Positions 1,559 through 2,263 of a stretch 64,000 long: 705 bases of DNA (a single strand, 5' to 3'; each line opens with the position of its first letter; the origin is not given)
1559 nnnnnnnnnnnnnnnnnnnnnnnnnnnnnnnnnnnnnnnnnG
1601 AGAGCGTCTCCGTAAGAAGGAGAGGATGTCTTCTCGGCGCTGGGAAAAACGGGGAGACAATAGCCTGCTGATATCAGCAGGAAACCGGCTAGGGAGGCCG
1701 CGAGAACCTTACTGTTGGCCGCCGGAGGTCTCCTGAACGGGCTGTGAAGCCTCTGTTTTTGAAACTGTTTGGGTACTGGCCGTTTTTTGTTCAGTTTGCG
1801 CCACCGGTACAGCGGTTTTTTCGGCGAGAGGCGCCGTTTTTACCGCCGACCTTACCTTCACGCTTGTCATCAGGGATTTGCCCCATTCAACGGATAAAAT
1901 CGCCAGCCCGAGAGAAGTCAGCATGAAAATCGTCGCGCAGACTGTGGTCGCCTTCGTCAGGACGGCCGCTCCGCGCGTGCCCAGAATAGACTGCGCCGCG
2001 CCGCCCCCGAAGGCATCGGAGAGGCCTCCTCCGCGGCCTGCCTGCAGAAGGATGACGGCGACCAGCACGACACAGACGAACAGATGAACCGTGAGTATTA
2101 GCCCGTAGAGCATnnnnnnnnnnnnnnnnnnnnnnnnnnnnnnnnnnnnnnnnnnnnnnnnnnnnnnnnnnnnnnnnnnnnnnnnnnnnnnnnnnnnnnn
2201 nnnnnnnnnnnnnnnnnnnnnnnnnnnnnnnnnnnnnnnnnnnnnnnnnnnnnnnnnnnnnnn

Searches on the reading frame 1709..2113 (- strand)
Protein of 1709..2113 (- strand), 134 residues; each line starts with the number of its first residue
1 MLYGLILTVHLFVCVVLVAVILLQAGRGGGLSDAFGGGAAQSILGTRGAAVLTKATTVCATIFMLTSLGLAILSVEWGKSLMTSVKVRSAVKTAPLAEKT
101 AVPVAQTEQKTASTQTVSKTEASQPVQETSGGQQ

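Call 69: search_protein_families(library=pfam, proteins=[window:1709-2113:-], max_evalue=0.01)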
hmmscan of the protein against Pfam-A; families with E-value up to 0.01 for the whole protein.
window:1709-2113:- (134 aa): 1 family
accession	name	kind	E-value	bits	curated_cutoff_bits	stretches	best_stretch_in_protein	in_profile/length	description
PF03840.19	SecG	-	6.6e-18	65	29.2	1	5-73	1-70/70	Preprotein translocase SecG subunit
